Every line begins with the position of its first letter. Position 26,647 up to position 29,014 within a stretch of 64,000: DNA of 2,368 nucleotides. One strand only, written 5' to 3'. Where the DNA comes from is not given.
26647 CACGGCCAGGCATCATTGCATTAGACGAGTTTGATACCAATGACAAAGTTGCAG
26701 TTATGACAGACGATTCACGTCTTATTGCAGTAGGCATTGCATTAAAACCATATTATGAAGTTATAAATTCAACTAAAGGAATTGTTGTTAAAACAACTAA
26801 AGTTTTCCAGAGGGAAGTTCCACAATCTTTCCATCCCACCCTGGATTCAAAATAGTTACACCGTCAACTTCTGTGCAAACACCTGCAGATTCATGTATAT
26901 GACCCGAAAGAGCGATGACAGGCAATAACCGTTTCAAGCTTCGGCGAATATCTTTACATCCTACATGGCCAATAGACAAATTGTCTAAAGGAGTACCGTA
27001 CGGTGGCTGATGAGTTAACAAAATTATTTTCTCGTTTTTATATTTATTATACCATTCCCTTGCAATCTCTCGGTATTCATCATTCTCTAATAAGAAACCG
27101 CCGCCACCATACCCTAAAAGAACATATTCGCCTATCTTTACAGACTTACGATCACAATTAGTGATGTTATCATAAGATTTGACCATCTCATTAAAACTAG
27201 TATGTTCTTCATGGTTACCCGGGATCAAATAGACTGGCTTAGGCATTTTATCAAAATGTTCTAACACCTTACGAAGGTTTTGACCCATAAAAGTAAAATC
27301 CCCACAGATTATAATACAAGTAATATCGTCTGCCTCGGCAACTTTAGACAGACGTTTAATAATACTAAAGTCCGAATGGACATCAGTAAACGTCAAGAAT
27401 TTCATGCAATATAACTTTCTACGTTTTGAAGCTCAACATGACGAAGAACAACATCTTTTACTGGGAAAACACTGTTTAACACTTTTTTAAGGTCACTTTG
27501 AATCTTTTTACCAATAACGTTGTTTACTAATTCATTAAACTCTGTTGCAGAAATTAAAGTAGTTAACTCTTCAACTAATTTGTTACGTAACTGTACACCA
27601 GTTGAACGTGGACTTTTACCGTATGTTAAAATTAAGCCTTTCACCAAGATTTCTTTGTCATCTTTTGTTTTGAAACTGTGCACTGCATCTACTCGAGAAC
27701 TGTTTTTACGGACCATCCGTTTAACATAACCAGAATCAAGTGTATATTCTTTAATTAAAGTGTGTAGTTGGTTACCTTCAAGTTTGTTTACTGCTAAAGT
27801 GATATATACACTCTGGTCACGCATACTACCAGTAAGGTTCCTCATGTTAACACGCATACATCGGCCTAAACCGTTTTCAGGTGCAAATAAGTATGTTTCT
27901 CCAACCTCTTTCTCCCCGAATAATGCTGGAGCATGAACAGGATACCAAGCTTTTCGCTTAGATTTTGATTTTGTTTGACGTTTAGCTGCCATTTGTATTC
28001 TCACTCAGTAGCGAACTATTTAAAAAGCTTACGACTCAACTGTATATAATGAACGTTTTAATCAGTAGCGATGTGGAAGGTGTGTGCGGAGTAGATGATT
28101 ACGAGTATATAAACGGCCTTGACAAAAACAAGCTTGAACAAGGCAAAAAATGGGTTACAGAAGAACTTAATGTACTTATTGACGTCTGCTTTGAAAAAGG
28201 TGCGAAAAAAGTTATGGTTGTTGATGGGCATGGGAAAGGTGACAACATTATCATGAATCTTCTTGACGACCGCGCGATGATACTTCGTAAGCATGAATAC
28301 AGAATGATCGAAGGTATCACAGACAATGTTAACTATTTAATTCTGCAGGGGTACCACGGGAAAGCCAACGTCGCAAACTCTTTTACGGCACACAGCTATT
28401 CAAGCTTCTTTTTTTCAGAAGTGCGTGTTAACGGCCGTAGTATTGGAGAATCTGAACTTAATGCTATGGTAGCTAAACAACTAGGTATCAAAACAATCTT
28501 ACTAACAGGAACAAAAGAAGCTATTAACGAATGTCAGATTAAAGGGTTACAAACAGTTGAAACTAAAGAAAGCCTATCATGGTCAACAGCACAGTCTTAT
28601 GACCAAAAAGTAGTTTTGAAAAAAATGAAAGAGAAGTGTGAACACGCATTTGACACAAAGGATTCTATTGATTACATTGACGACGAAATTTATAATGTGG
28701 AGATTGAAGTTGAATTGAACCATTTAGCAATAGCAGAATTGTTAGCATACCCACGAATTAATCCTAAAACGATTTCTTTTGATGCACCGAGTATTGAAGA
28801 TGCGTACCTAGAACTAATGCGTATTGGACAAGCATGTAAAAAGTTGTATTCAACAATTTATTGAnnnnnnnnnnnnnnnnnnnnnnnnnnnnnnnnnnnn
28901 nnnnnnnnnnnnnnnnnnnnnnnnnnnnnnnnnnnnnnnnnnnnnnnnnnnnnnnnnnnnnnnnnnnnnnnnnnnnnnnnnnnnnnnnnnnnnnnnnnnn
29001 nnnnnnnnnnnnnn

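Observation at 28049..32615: Bacterial-style D-aspartate / muropeptide-handling gene module in an archaeal chromosome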

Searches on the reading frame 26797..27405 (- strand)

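Call 16: search_protein_families(library=pfam, proteins=[window:26797-27405:-], max_evalue=0.001)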
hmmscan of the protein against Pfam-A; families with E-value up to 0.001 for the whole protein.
window:26797-27405:- (202 aa): 3 families
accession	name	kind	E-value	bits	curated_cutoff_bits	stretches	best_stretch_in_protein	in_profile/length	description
PF00149.33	Metallophos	-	8.9e-18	65.8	21.5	1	1-172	1-190/191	Calcineurin-like phosphoesterase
PF12850.12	Metallophos_2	-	9.5e-13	48.9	27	1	1-189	1-133/154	Calcineurin-like phosphoesterase superfamily domain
PF14582.11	Metallophos_3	-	7.7e-05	22.6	28.2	0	45-189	79-237/259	Metallophosphoesterase, calcineurin superfamily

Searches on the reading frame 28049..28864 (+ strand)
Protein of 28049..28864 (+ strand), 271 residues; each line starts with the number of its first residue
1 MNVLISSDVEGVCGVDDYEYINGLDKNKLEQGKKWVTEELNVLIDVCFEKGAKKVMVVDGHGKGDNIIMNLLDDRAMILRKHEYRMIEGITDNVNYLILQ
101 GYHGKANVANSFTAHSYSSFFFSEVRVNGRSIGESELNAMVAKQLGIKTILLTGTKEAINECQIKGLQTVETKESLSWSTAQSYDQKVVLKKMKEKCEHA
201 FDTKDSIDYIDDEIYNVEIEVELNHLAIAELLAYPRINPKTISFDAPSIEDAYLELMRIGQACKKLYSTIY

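Call 3: search_protein_families(library=pfam, proteins=[window:28049-28864:+], max_evalue=0.1)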
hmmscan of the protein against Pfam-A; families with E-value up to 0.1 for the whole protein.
window:28049-28864:+ (271 aa): 2 families
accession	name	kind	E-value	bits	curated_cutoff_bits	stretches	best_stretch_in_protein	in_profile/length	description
PF04951.18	Peptidase_M55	-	7.3e-53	180.1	25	1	1-253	1-259/264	D-aminopeptidase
PF01713.27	Smr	-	0.08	13.5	25.7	0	38-77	13-40/77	Smr domain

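Call 4: search_protein_families(library=ncbifam, proteins=[window:28049-28864:+], max_evalue=0.1)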
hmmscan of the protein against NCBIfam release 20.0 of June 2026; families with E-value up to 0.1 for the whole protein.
window:28049-28864:+ (271 aa): 1 family
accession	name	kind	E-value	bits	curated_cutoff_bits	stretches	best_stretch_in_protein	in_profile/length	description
NF058634.1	AmiPeptDppABac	equivalog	1.5e-33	116.4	430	1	1-258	1-263/274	D-aminopeptidase DppA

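Call 59: search_solved_structures(query=window:28049-28864:+, max_evalue=0.001, show_alignments=1)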
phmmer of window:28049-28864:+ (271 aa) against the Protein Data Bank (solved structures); distinct sequences matched with E-value up to 0.001: 1.
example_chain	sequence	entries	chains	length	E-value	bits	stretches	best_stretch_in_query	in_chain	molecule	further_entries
1hi9_A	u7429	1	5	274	1.1e-19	74.1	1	2-255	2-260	DIPEPTIDE TRANSPORT PROTEIN DPPA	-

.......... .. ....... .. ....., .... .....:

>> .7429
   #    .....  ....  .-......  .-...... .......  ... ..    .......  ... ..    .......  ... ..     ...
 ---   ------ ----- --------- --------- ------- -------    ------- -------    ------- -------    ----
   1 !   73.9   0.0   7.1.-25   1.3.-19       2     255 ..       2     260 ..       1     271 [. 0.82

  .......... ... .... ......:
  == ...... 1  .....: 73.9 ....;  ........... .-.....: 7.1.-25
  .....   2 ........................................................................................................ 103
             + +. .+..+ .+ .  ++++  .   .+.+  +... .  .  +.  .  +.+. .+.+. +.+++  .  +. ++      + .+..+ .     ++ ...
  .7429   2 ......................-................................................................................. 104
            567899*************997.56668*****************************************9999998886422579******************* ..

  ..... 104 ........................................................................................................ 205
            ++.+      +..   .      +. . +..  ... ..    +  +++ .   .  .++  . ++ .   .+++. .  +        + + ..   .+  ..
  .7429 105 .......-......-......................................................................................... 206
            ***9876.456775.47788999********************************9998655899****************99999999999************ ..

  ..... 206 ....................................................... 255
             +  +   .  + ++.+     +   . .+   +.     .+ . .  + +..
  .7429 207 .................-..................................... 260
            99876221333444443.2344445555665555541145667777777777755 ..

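Call 70: find_homologous_proteins(query=window:28049-28864:+, max_evalue=1e-10)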
Query window:28049-28864:+ (271 aa): 3 proteins with E <= 1e-10 among 586 candidates.
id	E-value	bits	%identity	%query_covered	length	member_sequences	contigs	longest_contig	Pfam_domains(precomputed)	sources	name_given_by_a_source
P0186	1.2e-170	584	97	100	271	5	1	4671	PF04951.19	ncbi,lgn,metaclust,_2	metaclust:\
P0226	1.6e-149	514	85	100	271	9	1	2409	PF04951.19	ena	-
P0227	2.0e-61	226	45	100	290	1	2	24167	PF04951.19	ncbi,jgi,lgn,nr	ncbi:M55 family metallopeptidase [Candidatus Woesearchaeota archaeon]|nr:M55 family metallopeptidase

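Call 71: find_encoding_contigs(protein=P0227, flank=9000, max_places=2)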
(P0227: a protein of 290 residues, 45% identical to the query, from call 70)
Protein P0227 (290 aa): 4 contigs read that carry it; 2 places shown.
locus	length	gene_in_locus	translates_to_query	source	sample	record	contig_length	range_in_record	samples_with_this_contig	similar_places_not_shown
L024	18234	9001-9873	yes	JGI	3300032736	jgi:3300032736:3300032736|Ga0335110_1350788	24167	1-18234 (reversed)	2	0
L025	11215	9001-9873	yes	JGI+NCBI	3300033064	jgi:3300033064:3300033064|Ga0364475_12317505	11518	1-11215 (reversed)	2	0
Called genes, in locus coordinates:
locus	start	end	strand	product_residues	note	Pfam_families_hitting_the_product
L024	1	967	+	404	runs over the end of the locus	-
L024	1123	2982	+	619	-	-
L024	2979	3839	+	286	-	-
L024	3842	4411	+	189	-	-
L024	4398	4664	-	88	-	PF00462:Glutaredoxin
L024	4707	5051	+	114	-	-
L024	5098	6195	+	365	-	PF00933:Glyco_hydro_3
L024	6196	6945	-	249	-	PF13230:GATase_4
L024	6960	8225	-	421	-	PF04107:GCS2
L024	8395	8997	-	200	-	PF03412:Peptidase_C39 (faint), PF11814:DUF3335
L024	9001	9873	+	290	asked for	PF04951:Peptidase_M55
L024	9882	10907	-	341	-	-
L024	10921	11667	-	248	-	PF01177:Asp_Glu_race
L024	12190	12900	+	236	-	PF01015:Ribosomal_S3Ae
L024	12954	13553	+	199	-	PF00149:Metallophos, PF12850:Metallophos_2, PF14582:Metallophos_3 (faint)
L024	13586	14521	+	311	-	-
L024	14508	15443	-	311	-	PF08068:DKCLD, PF21238:Pus10_C, PF01509:TruB_N, PF16198:TruB_C_2, PF01472:PUA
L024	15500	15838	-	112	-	-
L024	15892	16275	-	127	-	PF01198:Ribosomal_L31e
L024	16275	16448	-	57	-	-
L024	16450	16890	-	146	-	PF01090:Ribosomal_S19e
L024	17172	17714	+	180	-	-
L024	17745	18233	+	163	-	?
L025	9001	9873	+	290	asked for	PF04951:Peptidase_M55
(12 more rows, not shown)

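Call 91: search_protein_families(library=ncbifam, proteins=[L024:10921-11667:-], max_evalue=0.00001)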
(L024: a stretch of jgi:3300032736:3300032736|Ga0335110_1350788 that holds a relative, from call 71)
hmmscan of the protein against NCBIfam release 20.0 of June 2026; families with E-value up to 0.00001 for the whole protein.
L024:10921-11667:- (248 aa): 5 families
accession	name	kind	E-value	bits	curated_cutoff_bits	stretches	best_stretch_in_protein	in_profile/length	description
NF052483.1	racemase_CuyB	equivalog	7.1e-70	235.5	190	1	4-225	1-224/225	cysteate racemase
TIGR00035.1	asp_race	subfamily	3.3e-64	216.7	93.1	1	1-226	2-227/236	amino acid racemase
NF007569.0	PRK10200.1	equivalog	3.2e-20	72.9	417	1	1-225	1-227/230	aspartate/glutamate racemase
TIGR00067.1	glut_race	equivalog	1e-13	51.3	146.65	1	77-225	64-208/251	glutamate racemase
NF002035.0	PRK00865.1-3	equivalog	3.8e-10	39.8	328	1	76-203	67-192/267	glutamate racemase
